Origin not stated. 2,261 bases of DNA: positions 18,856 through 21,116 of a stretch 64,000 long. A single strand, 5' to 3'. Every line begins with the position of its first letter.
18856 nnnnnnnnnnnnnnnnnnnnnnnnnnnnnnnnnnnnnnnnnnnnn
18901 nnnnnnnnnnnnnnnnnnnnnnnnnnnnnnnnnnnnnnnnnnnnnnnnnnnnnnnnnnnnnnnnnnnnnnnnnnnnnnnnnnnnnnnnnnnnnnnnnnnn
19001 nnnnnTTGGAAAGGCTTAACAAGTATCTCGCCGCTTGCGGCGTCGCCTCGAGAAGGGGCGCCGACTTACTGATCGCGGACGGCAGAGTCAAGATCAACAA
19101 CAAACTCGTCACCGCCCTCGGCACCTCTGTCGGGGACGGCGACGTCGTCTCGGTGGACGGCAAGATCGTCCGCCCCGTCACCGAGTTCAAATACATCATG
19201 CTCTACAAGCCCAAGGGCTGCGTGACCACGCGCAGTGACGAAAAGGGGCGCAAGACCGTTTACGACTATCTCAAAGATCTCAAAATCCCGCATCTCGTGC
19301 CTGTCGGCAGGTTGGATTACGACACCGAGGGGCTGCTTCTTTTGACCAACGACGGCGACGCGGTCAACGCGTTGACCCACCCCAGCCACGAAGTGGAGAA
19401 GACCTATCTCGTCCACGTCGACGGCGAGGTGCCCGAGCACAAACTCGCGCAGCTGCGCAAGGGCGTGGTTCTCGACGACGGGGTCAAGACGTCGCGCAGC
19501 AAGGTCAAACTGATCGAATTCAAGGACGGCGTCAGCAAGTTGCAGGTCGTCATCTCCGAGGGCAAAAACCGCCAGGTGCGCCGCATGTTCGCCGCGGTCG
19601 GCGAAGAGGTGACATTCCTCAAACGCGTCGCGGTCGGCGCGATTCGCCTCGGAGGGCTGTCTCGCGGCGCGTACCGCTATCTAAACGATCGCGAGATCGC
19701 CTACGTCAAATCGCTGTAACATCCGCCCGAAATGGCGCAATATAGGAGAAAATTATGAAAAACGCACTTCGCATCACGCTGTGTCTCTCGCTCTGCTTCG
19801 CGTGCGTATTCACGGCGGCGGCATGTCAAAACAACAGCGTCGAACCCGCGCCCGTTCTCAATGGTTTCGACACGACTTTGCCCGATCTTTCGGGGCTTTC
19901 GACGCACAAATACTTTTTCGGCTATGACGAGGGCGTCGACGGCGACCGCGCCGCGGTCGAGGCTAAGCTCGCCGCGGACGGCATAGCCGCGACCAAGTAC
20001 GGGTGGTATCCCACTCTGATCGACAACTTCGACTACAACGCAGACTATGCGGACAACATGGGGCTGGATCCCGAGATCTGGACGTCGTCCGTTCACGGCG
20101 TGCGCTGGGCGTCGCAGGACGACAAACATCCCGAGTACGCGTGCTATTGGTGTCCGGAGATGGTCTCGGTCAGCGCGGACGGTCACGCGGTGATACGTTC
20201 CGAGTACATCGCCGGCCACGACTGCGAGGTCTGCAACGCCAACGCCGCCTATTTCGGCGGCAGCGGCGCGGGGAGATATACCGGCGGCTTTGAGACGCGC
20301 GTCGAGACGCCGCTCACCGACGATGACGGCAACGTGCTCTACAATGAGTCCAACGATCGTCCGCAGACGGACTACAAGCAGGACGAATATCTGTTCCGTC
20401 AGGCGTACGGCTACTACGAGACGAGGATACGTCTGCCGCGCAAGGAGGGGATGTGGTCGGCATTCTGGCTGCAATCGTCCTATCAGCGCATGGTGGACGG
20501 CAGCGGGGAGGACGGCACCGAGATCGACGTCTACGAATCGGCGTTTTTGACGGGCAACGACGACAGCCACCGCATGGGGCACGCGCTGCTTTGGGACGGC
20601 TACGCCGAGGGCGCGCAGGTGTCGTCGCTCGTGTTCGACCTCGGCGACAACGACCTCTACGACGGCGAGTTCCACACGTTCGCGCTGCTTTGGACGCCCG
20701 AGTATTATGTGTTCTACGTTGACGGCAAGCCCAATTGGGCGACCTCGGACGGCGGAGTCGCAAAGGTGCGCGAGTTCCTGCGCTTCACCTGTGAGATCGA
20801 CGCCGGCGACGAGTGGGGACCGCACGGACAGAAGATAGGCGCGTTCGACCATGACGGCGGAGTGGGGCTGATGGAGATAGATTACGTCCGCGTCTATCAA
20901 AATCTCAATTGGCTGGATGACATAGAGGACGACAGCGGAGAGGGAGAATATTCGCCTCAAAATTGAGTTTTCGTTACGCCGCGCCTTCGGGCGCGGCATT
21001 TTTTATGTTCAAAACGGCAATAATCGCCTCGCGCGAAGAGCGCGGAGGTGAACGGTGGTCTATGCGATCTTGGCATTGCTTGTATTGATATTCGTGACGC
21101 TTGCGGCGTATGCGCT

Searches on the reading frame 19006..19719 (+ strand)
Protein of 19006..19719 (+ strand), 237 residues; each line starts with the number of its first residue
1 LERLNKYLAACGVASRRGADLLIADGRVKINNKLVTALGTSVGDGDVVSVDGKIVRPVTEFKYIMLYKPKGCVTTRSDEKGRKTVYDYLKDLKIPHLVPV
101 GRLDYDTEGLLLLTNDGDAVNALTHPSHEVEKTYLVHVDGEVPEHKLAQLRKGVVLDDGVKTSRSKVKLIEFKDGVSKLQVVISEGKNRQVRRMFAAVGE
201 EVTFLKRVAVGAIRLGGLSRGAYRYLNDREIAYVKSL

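Call 19: search_protein_families(library=pfam, proteins=[window:19006-19719:+], max_evalue=0.001)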
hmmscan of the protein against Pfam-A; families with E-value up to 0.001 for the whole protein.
window:19006-19719:+ (237 aa): 3 families
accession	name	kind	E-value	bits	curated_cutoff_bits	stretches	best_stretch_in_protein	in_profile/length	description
PF00849.27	PseudoU_synth_2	-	9.1e-29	101.1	26.8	1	62-197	1-152/152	RNA pseudouridylate synthase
PF01479.30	S4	-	1.8e-09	37.6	22.8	1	2-48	1-48/48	S4 domain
PF13275.11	S4_2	-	1.3e-05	25.4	24.6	0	21-54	28-61/65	S4 domain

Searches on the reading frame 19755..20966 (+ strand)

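Call 19: search_protein_families(library=pfam, proteins=[window:19755-20966:+], max_evalue=0.001)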
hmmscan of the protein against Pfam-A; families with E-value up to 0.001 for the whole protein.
window:19755-20966:+ (403 aa): 1 family
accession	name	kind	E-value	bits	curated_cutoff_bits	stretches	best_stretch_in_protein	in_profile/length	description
PF00722.28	Glyco_hydro_16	-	8.4e-15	55.1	22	1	214-327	38-132/175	Glycosyl hydrolases family 16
